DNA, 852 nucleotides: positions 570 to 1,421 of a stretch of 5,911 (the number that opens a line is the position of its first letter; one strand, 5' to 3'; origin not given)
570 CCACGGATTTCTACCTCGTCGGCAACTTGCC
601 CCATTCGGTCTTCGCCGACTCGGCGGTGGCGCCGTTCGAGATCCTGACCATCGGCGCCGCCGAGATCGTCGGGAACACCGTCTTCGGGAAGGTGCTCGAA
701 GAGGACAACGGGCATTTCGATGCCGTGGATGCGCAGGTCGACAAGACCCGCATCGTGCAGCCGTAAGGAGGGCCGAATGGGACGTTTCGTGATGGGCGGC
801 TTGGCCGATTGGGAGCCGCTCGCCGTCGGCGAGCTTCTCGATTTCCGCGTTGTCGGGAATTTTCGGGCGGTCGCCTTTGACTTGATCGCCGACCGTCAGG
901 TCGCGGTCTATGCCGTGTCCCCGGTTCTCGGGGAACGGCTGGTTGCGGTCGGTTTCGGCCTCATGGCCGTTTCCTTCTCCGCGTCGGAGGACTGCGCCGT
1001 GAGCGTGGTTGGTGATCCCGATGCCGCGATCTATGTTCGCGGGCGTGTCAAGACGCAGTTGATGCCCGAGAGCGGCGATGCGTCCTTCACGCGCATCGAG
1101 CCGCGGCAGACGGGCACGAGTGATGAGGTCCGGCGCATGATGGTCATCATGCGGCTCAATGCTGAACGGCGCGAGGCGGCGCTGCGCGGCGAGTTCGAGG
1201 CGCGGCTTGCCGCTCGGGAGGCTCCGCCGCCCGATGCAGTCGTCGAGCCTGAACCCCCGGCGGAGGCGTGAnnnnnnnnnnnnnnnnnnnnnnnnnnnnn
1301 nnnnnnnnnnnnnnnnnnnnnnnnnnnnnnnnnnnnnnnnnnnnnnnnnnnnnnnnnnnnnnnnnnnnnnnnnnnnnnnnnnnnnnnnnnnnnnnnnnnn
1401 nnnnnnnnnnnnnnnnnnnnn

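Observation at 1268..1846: M15/LAS zinc peptidase (endolysin-type) in a microvirus, with no export signal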

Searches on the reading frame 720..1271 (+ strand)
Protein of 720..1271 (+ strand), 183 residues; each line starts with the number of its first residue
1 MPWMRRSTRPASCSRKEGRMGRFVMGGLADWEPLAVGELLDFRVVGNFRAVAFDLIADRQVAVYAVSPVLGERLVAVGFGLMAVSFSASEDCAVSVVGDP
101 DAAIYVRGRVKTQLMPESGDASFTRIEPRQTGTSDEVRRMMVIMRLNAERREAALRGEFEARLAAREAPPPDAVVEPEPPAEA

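Call 3: search_protein_families(library=pfam, proteins=[window:720-1271:+], max_evalue=0.1)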
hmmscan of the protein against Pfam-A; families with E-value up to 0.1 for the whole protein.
window:720-1271:+ (183 aa): 0 families

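Call 4: search_protein_families(library=phrogs, proteins=[window:720-1271:+], max_evalue=0.1)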
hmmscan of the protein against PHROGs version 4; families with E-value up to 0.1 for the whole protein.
window:720-1271:+ (183 aa): 0 families

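Call 51: search_protein_families(library=pfam, proteins=[window:777-1271:+], max_evalue=0.1)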
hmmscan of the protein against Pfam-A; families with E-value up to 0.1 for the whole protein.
window:777-1271:+ (164 aa): 0 families

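Call 78: find_homologous_proteins(query=window:777-1271:+, max_evalue=0.001)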
Query window:777-1271:+ (164 aa): 1 proteins with E <= 0.001 among 394 candidates.
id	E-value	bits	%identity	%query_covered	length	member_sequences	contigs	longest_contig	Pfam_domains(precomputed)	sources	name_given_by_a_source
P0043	2.2e-98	344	100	100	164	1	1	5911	-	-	-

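Call 86: predict_structure(protein=window:777-1271:+)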
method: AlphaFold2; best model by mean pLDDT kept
length: 164 residues; sequences in the alignment: 1
mean_pLDDT: 42.4   pTM: 0.26
mean pLDDT of the five models: 42.4, 41.9, 41.5, 41.4, 40.6
residues with pLDDT >= 90: 1; 70-90: 17; 50-70: 26; < 50: 120
segments of 3 or more residues with pLDDT < 50: 1-33, 35-43, 47-122
pLDDT, mean of each block of 10 residues (from residue 1): 24 28 38 42 45 34 28 29 29 28 27 41 53 76 79 65 68
secondary structure, 60 per line:
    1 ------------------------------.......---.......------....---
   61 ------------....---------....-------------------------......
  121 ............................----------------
elements in order: E31-37 E41-47 E54-57 E73-76 E86-89 H115-148
